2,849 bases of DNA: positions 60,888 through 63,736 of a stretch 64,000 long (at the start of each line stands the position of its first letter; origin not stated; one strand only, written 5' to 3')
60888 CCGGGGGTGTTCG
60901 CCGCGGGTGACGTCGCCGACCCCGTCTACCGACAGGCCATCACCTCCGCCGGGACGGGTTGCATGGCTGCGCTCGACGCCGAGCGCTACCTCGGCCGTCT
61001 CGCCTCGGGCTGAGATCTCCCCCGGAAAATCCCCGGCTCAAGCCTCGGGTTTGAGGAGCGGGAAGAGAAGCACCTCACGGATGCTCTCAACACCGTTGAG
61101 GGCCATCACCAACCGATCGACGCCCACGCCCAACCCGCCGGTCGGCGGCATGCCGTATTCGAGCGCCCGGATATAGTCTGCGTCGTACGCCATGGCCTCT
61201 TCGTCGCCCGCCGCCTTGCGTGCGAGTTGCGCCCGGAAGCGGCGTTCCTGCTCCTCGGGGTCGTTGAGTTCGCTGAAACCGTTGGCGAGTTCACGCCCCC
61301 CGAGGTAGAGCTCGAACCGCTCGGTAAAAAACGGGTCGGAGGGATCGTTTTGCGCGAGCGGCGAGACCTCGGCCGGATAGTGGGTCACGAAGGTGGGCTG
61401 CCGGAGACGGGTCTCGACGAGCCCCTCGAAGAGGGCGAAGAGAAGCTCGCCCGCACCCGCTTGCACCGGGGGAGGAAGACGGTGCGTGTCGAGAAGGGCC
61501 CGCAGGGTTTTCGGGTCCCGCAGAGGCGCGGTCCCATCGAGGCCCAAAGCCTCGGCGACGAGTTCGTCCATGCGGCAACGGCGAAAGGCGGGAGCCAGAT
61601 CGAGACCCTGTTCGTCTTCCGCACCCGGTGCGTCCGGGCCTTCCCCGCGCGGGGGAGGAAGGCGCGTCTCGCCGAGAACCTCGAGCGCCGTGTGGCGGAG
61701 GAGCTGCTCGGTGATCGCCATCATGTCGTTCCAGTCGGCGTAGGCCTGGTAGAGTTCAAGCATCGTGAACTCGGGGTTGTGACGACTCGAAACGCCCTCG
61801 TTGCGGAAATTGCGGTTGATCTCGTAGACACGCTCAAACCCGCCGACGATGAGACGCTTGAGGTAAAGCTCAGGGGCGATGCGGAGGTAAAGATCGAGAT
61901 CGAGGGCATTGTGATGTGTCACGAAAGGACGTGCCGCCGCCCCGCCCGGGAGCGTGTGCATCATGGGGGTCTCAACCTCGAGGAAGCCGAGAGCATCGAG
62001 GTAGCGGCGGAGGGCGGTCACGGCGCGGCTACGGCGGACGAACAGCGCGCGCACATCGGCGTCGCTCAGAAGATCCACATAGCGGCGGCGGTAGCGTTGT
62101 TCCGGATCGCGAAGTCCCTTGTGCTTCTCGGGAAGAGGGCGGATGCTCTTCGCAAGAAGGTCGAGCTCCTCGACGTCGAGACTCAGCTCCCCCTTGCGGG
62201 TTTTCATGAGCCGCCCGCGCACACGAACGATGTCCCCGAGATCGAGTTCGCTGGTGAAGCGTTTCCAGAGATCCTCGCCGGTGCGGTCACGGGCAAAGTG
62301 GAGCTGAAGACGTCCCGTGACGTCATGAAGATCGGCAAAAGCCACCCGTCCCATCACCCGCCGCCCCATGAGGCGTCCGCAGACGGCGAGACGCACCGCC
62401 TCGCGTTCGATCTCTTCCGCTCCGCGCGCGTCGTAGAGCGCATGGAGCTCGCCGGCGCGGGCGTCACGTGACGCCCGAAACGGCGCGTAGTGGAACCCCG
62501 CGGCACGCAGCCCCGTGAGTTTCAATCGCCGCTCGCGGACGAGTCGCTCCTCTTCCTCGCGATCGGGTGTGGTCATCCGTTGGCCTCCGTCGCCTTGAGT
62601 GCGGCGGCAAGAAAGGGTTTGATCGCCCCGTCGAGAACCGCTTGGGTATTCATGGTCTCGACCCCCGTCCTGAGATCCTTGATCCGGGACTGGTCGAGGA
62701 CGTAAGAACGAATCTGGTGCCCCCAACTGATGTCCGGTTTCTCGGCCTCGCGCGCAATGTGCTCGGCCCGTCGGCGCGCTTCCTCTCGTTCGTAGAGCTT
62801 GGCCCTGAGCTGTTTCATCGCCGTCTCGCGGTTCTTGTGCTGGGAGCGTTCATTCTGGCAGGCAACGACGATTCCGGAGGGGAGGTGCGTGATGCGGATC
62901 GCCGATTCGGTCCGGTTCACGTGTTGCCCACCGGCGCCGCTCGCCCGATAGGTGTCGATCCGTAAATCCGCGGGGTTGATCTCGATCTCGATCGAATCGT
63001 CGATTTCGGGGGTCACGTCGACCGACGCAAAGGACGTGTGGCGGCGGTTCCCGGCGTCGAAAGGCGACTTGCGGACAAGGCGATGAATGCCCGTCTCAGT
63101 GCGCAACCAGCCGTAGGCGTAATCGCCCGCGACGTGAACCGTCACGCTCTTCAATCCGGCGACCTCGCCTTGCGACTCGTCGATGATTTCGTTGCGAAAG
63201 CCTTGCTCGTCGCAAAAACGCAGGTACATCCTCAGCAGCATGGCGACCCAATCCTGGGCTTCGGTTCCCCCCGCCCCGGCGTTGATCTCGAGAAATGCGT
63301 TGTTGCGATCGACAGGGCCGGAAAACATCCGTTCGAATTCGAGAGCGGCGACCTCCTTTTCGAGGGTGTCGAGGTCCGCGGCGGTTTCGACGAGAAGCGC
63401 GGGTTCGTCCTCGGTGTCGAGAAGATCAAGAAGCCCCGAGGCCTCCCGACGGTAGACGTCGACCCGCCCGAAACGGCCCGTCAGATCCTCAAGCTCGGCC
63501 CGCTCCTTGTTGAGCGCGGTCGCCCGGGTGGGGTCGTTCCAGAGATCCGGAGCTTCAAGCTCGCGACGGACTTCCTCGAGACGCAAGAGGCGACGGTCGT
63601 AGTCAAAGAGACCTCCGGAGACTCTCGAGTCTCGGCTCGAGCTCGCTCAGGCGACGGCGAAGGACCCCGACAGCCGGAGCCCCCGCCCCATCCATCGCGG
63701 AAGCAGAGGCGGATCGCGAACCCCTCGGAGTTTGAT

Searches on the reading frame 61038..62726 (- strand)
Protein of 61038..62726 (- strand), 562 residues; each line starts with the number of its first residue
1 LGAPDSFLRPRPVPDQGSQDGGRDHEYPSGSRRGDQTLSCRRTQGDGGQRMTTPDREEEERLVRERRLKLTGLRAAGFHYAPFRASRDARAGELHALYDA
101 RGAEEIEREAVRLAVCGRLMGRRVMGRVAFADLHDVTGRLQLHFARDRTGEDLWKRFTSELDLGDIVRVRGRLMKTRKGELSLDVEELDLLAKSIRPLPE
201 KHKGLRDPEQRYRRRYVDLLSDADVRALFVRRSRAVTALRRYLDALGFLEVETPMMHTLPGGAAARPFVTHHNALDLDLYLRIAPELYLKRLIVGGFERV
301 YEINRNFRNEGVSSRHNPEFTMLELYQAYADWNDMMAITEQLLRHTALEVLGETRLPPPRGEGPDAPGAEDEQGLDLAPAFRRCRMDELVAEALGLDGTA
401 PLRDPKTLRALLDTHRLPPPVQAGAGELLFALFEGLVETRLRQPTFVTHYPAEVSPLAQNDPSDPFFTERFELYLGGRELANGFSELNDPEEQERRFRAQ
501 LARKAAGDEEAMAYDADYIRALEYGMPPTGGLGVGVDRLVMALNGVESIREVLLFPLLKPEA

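Call 14: search_protein_families(library=ncbifam, proteins=[window:61038-62726:-], max_evalue=1e-30)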
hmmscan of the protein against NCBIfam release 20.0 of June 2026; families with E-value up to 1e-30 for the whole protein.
window:61038-62726:- (562 aa): 10 families
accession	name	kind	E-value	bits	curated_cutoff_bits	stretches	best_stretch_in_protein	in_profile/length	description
NF001756.1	PRK00484.1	subfamily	2.3e-192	640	468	1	62-561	3-488/488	lysine--tRNA ligase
TIGR00499.1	lysS_bact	equivalog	5.6e-178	592.6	427.6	1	61-561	4-495/496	lysine--tRNA ligase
NF002821.0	PRK02983.1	equivalog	9.4e-167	557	742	1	50-561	610-1101/1102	bifunctional lysylphosphatidylglycerol synthetase/lysine--tRNA ligase LysX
NF009101.0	PRK12445.1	subfamily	1.3e-163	545.1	1026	1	63-561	19-504/505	lysine--tRNA ligase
TIGR00462.1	genX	equivalog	6e-70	236.1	286.9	1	231-555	3-304/304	EF-P lysine aminoacylase EpmA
NF006828.0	PRK09350.1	equivalog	1.4e-59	202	264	1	228-557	15-322/325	elongation factor P--(R)-beta-lysine ligase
NF003483.0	PRK05159.1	equivalog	1.1e-47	162.9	353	0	108-350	13-258/438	aspartate--tRNA(Asn) ligase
NF001750.0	PRK00476.1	equivalog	2.3e-43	148.4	443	0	112-352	20-267/590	aspartate--tRNA ligase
TIGR00459.1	aspS_bact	equivalog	6.8e-43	146.9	373.85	0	113-352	19-262/586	aspartate--tRNA ligase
TIGR00458.1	aspS_nondisc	equivalog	4.2e-40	138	368.4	0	107-350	9-253/428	aspartate--tRNA(Asn) ligase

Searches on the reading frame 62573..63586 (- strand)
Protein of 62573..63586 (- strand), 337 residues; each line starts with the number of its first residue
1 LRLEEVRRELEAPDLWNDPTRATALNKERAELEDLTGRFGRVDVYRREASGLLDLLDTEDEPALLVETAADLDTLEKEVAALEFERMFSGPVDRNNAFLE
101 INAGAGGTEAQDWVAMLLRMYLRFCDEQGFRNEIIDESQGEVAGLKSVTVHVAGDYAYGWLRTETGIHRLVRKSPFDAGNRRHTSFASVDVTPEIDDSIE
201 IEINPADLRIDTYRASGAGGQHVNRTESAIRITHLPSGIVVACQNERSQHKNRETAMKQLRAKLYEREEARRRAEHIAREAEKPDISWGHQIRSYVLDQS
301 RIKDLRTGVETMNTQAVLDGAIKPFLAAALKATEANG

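Call 15: search_protein_families(library=ncbifam, proteins=[window:62573-63586:-], max_evalue=1e-20)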
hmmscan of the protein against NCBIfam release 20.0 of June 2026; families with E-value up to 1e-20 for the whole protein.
window:62573-63586:- (337 aa): 4 families
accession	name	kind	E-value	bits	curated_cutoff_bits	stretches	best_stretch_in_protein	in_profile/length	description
TIGR00020.2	prfB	exception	4e-142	473.4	370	1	2-331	23-353/353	peptide chain release factor 2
NF001859.2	PRK00591.1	equivalog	4.6e-85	285.7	400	1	2-334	7-343/347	peptide chain release factor 1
TIGR00019.1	prfA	equivalog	1.9e-81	273.8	423.25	1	2-331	16-348/361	peptide chain release factor 1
TIGR03072.1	release_prfH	equivalog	2.6e-39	134.8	166.65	1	98-295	2-195/200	peptide chain release factor H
